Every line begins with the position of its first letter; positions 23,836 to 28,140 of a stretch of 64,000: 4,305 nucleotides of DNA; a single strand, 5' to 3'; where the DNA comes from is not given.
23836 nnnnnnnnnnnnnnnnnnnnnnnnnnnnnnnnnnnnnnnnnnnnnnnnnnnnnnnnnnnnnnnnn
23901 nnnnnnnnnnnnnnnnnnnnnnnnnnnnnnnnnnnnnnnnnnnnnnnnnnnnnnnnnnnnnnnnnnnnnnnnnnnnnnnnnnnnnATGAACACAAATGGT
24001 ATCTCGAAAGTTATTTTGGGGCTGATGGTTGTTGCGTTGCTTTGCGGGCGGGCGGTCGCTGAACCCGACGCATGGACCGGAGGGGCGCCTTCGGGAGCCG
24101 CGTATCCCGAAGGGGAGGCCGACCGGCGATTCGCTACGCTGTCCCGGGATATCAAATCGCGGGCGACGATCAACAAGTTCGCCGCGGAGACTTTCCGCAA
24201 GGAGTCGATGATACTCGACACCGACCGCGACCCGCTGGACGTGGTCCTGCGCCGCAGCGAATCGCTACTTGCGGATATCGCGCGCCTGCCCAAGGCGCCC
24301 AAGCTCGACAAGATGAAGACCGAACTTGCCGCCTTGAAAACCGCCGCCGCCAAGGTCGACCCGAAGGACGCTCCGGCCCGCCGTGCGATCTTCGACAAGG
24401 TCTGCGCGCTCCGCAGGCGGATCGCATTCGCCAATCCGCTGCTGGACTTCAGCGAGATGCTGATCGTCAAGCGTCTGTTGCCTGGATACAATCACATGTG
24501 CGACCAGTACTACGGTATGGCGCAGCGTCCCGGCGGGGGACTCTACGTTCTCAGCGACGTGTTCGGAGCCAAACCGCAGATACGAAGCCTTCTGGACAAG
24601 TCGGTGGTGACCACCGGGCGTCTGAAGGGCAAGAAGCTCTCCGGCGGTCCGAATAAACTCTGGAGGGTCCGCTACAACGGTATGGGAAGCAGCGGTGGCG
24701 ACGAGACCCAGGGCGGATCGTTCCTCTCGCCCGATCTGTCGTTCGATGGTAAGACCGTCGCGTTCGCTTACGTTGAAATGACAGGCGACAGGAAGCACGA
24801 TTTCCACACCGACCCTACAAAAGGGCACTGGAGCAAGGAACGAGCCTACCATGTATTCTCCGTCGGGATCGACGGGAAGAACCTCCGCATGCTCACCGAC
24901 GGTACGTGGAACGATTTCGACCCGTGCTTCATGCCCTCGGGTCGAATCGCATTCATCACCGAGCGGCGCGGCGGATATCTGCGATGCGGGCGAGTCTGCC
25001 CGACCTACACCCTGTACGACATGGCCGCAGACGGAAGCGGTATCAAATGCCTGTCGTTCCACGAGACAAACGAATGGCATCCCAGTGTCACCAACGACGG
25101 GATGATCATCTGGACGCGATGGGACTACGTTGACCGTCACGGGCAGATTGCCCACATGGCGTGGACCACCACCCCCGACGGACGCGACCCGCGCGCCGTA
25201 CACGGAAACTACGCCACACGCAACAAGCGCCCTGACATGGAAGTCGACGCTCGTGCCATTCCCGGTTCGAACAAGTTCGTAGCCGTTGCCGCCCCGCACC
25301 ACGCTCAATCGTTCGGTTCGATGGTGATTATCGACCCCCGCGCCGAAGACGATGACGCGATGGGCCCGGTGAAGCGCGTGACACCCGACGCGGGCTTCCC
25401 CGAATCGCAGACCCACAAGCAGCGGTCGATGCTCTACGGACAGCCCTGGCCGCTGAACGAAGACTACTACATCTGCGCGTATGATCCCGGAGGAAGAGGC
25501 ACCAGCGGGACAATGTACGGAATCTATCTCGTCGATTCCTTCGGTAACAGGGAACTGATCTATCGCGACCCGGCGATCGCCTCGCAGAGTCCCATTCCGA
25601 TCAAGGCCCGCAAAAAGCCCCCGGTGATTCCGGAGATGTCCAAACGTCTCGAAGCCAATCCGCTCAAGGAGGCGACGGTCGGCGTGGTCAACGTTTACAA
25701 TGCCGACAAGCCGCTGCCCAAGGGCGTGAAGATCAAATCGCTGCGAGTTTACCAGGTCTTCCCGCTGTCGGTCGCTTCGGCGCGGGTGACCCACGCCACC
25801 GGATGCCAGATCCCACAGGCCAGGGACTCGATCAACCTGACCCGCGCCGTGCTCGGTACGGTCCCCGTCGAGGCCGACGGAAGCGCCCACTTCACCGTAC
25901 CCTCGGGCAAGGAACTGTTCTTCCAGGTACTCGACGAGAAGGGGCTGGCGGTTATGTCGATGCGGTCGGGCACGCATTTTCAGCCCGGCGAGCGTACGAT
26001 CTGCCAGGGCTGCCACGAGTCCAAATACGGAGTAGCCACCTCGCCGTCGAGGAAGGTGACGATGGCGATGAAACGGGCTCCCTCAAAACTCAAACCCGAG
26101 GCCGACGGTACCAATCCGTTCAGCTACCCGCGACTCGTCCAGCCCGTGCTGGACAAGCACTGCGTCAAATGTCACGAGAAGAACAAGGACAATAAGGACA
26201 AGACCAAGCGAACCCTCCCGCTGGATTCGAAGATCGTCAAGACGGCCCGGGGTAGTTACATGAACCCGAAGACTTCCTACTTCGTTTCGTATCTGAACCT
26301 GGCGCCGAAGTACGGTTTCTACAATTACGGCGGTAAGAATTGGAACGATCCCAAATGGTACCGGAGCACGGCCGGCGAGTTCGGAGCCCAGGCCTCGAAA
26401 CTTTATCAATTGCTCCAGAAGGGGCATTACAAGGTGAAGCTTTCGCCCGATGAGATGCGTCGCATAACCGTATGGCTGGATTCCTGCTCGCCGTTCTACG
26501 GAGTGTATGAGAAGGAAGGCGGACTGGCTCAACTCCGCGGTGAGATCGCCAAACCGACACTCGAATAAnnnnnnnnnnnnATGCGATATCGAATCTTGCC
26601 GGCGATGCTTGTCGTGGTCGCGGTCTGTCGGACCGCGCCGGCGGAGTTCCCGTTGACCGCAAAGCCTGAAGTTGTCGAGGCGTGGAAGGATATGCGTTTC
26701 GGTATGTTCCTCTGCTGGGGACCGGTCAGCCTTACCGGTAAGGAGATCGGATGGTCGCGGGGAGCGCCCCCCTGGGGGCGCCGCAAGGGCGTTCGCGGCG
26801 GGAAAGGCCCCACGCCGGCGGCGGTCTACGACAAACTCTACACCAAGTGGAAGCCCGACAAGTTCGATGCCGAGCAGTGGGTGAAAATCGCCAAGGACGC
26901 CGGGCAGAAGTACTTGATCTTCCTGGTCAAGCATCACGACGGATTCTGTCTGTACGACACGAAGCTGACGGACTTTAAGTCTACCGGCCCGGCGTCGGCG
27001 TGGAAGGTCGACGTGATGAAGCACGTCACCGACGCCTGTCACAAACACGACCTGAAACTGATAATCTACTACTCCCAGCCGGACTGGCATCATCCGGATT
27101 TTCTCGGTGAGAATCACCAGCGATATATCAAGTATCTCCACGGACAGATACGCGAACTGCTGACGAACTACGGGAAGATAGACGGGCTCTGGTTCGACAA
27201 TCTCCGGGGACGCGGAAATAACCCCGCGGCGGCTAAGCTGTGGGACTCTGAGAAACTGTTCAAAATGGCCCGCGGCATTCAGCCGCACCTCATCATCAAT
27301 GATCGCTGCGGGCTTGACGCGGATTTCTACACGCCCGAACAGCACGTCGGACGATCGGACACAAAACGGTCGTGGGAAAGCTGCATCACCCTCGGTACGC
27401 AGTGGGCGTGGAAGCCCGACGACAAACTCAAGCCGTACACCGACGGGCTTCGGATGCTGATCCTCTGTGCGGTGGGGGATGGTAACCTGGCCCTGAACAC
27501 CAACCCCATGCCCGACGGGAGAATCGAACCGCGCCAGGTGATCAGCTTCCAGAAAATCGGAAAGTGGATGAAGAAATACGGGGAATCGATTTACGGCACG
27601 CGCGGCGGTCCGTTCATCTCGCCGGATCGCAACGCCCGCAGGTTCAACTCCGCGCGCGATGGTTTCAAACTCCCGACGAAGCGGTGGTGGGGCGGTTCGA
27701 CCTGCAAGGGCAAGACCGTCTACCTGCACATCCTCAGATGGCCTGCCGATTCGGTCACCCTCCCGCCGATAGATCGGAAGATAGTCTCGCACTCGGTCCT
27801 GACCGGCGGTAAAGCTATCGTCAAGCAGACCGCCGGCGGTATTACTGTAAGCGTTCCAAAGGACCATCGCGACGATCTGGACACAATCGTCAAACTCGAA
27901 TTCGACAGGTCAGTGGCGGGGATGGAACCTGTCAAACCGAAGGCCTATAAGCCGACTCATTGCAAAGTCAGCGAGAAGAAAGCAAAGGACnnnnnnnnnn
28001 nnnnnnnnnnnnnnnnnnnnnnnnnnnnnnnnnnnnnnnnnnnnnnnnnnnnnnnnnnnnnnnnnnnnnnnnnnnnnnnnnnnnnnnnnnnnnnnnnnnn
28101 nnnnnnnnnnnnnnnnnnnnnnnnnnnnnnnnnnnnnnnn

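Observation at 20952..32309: PUL-like sulfated-fucan locus: two sulfatases divergent from a propeller/CXXCH - double GH29 - duplicated PD40 - FGE operon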

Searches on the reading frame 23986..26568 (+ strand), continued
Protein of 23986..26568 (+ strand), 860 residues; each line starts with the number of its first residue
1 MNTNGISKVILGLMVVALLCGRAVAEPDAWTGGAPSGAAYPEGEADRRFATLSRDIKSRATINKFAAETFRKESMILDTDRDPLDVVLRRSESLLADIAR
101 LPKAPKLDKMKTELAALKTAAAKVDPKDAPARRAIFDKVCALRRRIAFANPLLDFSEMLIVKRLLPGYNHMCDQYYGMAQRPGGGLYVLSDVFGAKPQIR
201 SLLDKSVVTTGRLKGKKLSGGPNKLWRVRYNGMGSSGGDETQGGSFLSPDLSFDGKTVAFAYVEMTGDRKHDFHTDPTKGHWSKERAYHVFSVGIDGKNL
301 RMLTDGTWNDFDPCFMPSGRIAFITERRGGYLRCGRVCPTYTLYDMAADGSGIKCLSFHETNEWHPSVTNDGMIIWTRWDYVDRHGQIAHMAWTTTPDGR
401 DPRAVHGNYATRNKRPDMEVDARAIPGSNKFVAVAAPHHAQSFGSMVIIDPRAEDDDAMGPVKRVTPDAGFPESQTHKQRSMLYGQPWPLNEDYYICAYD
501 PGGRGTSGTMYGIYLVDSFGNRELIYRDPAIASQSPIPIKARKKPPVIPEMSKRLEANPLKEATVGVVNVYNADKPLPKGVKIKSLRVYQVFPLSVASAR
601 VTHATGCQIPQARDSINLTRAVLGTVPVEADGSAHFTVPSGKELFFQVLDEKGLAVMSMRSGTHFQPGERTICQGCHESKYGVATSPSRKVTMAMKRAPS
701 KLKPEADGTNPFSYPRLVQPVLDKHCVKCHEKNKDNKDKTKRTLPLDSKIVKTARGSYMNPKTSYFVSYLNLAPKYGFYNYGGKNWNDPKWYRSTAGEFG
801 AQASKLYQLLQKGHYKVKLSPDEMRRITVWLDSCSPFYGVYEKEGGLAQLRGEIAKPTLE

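Call 62: search_solved_structures(query=window:23986-26568:+, max_evalue=0.01, show_alignments=1)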
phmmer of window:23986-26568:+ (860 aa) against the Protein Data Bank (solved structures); distinct sequences matched with E-value up to 0.01: 1.
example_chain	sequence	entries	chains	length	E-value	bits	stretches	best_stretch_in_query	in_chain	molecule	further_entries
5c2v_A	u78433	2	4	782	3.1e-08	35.7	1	618-681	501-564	HYDRAZINE SYNTHASE ALPHA SUBUNIT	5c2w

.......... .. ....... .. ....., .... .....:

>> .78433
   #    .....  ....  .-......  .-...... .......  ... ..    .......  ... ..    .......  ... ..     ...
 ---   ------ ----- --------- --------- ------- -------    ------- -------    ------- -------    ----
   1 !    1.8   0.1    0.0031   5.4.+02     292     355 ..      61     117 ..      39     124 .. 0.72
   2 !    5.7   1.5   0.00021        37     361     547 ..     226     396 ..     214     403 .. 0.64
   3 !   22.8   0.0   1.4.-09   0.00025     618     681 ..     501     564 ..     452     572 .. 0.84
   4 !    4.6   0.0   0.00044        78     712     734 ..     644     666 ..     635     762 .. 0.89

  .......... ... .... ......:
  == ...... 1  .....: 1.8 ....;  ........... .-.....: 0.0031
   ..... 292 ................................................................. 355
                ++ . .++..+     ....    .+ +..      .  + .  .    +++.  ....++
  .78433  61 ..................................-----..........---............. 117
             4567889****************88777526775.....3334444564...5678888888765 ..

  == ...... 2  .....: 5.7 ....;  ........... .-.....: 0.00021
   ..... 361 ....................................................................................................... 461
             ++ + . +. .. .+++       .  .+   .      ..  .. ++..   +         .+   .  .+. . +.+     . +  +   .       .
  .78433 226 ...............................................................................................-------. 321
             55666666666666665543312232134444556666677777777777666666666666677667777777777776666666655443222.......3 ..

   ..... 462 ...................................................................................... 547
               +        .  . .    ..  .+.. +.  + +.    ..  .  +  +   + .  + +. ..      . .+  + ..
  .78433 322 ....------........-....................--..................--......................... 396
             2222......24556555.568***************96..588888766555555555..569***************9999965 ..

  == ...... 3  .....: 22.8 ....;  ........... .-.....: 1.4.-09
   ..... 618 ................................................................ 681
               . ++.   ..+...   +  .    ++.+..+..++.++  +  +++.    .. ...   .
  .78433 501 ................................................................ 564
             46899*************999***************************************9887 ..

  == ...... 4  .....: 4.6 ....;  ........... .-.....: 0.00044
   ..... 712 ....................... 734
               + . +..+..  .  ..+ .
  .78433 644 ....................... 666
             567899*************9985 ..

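Call 75: find_related_loci(query=A3, collection=metagenome_contigs, flank=8000)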
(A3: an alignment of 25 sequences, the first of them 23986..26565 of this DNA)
Query A3 (860 aa) in metagenome_contigs; peptide patterns used: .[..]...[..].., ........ (x = any residue, [..] = any of these).
600 stretches matched a pattern (row limit reached: there are more); 588 encode a relative of the query (tblastn E <= 1e-3); the best 80 are kept; 79 distinct loci.
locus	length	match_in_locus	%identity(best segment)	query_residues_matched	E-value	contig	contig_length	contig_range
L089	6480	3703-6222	81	21-860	0e+0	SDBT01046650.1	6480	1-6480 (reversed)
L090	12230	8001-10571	80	1-860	0e+0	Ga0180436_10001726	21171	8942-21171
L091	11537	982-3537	78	11-860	0e+0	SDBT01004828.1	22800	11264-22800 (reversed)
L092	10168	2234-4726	79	30-860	0e+0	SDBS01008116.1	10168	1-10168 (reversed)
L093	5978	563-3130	73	9-860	0e+0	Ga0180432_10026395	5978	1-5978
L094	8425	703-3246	64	9-860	0e+0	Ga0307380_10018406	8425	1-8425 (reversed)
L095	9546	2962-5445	65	9-860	0e+0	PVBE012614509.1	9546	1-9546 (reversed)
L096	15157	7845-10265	64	48-860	0e+0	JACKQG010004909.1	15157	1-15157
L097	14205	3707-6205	61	6-860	0e+0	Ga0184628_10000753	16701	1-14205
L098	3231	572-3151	58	11-860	0e+0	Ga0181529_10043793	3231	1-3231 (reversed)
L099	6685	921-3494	59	13-860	0e+0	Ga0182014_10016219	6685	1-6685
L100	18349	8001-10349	60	48-860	0e+0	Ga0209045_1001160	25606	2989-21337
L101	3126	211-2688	57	13-860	0e+0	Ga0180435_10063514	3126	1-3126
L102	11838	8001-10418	59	42-860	0e+0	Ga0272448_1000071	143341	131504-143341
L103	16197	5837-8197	60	43-860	0e+0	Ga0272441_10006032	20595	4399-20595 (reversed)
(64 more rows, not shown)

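Call 79: search_protein_families(library=pfam, alignment_id=A4, max_evalue=0.00001)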
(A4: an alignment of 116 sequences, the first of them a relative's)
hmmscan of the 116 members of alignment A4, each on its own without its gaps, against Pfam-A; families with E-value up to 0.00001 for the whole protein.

A. member 1, L089:891-3191:- (766 aa): 1 family
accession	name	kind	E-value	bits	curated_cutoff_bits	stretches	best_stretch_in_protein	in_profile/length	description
PF01841.26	Transglut_core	-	3e-20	72.9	23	1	156-298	2-108/108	Transglutaminase-like superfamily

B. families by the number of members that match (of 116 scanned): 106 families (the first 25 are shown)
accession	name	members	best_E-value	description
PF00884.28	Sulfatase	7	1.3e-64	Sulfatase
PF16347.10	SGSH_C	6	7.6e-24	N-sulphoglucosamine sulphohydrolase, C-terminal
PF01663.27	Phosphodiest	5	2.9e-11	Type I phosphodiesterase / nucleotide pyrophosphatase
PF00515.34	TPR_1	3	4.3e-50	Tetratricopeptide repeat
PF07719.23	TPR_2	3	1.8e-44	Tetratricopeptide repeat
PF13181.12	TPR_8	3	2.8e-36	Tetratricopeptide repeat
PF13432.12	TPR_16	3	6.4e-36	Tetratricopeptide repeat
PF13174.12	TPR_6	3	4.7e-35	Tetratricopeptide repeat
PF13424.12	TPR_12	3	2.3e-31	Tetratricopeptide repeat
PF14559.12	TPR_19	3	1.9e-29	Tetratricopeptide repeat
PF13428.12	TPR_14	3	7.8e-26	Tetratricopeptide repeat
PF08450.18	SGL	3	1.2e-09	SMP-30/Gluconolactonase/LRE-like region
PF02540.23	NAD_synthase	2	1.4e-76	NAD synthase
PF13561.12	adh_short_C2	2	2.1e-58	Enoyl-(Acyl carrier protein) reductase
PF00106.31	adh_short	2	2.4e-53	short chain dehydrogenase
PF18582.6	HZS_alpha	2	1.2e-20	Hydrazine synthase alpha subunit middle domain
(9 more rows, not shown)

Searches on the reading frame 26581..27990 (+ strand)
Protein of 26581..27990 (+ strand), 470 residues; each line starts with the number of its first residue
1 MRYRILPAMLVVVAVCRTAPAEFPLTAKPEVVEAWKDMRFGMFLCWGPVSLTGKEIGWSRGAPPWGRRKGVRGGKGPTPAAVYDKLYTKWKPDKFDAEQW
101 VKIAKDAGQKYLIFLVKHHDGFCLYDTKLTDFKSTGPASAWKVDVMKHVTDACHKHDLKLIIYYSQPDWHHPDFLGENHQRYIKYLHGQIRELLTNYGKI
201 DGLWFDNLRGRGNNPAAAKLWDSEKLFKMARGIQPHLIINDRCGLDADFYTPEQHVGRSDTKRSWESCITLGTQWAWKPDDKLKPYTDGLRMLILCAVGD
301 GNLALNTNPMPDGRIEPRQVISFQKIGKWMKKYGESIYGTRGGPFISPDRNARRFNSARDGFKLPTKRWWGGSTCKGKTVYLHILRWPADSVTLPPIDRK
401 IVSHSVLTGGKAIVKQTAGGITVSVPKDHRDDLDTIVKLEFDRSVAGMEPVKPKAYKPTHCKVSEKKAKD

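Call 66: search_protein_families(library=pfam, proteins=[window:26581-27990:+], max_evalue=0.001)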
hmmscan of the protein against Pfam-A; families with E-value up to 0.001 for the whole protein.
window:26581-27990:+ (470 aa): 2 families
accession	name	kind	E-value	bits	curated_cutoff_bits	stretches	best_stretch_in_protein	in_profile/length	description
PF01120.23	Alpha_L_fucos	-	1.6e-67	228.8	25.2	1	30-335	25-345/345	Alpha-L-fucosidase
PF14871.12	GHL6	-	9.4e-05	23.1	35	1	96-166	1-66/132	Hypothetical glycosyl hydrolase 6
